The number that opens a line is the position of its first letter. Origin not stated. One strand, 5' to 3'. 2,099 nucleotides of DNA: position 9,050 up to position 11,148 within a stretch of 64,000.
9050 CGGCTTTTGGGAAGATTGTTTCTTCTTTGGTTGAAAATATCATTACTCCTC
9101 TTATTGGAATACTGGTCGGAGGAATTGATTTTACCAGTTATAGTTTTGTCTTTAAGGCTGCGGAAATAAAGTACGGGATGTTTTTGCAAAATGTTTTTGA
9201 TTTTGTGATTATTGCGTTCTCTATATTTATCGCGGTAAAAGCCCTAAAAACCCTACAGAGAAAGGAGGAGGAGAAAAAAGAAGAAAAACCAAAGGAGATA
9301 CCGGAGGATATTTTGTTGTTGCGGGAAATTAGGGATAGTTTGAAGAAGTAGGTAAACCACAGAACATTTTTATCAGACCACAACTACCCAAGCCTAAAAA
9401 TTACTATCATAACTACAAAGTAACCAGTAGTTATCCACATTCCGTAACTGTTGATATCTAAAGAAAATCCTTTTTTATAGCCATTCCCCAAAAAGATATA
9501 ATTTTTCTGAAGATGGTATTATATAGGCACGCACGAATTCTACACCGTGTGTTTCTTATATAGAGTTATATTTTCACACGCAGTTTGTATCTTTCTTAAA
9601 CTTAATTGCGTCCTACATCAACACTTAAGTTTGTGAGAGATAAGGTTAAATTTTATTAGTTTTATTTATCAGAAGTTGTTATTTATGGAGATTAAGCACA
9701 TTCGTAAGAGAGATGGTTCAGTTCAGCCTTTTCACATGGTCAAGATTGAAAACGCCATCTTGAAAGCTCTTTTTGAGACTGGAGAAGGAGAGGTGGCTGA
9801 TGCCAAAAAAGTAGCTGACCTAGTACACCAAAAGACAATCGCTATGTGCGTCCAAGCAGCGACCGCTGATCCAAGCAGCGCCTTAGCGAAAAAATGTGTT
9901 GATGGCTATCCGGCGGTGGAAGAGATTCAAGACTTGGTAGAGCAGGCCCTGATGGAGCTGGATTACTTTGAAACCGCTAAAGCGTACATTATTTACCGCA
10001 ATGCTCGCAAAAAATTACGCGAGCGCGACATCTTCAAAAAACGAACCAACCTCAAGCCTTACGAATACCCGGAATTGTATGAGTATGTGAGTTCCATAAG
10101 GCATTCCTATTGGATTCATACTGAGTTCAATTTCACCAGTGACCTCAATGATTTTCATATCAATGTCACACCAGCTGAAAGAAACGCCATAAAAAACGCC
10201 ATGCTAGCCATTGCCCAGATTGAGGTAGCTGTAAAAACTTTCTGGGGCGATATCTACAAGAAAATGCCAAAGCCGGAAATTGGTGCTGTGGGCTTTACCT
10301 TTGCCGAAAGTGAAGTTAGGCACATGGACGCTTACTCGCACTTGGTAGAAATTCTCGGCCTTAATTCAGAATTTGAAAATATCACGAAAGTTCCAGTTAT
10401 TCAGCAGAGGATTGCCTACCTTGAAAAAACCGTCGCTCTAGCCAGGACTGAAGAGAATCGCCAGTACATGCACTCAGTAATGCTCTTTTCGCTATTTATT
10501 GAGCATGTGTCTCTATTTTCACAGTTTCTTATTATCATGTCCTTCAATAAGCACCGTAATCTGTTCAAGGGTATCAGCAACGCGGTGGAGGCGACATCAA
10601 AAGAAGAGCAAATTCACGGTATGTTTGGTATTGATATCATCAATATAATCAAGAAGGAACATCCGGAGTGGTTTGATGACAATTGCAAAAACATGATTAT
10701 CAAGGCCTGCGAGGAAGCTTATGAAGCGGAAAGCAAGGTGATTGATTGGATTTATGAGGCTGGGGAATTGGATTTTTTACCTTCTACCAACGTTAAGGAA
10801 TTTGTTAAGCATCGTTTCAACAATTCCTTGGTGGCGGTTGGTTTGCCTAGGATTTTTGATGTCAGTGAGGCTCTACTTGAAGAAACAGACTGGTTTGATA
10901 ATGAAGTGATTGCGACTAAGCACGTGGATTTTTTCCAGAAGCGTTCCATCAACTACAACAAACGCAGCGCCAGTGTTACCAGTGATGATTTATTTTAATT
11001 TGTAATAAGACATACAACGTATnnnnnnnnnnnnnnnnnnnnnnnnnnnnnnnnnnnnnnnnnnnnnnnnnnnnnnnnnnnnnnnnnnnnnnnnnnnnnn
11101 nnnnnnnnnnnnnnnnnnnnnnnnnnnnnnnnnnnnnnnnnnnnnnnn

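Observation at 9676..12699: Class I ribonucleotide reductase with the ATP-cone on the radical-generating beta subunit and a stripped-down alpha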

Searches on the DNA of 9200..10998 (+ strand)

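Call 48: search_rna_families(source=window, start=9200, end=9800, threshold=evalue, max_evalue=1)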
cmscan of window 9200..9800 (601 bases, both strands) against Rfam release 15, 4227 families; matches with E-value up to 1: 1.
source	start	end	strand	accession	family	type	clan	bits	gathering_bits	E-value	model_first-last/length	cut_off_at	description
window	9265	9318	+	RF01306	sR52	Gene; snRNA; snoRNA; CD-box;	-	16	50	0.78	1-60/60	no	Small nucleolar RNA sR52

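Call 52: search_rna_families(sources=[L002, L003, L004, L009, L010], threshold=evalue, max_evalue=0.5)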
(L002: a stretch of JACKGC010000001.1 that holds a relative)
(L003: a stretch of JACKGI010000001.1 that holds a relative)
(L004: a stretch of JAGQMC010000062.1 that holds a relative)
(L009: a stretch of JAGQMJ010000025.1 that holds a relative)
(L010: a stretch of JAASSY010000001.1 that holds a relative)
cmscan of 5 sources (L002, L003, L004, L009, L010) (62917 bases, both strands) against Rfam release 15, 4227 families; matches with E-value up to 0.5: 13.
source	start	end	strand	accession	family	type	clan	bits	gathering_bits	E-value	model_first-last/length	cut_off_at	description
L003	899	1014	-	RF03000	LOOT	Gene; sRNA;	-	75.1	46.4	2.6e-12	1-121/121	no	LOOT RNA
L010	4101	4171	-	RF00005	tRNA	Gene; tRNA;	CL00001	61.7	29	6e-11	1-71/71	no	tRNA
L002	3559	3630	-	RF00005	tRNA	Gene; tRNA;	CL00001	60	29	1.7e-10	1-71/71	no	tRNA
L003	4863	4934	-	RF00005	tRNA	Gene; tRNA;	CL00001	59.1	29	3e-10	1-71/71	no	tRNA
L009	75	146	-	RF00005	tRNA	Gene; tRNA;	CL00001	59.1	29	3e-10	1-71/71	no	tRNA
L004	3590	3661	-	RF00005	tRNA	Gene; tRNA;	CL00001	57.8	29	7.1e-10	1-71/71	no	tRNA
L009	8948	9009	+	RF01061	mir-548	Gene; miRNA;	-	40.4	90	0.00018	1-84/84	no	mir-548 microRNA precursor family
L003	11572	11685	+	RF01770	rimP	Cis-reg; leader;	-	36.2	47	0.035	1-102/102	no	Gammaprotebacteria rimP leader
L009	8948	9009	-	RF01061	mir-548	Gene; miRNA;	-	34.5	90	0.0067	1-84/84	no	mir-548 microRNA precursor family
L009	8906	9016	+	RF02430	SpF19_sRNA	Gene; sRNA;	-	33.3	60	0.02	1-99/99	no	Streptococcus sRNA SpF19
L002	5364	5466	+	RF00506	Thr_leader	Cis-reg; leader;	-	28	55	0.4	1-118/118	no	Threonine operon leader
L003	13125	13195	-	RF03831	mir-627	Gene; miRNA;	-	27.7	86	0.059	1-87/87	no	mir-627 microRNA precursor family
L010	10617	10674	+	RF01136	sR28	Gene; snRNA; snoRNA; CD-box;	-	22.4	39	0.12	1-55/55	no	Small nucleolar RNA sR28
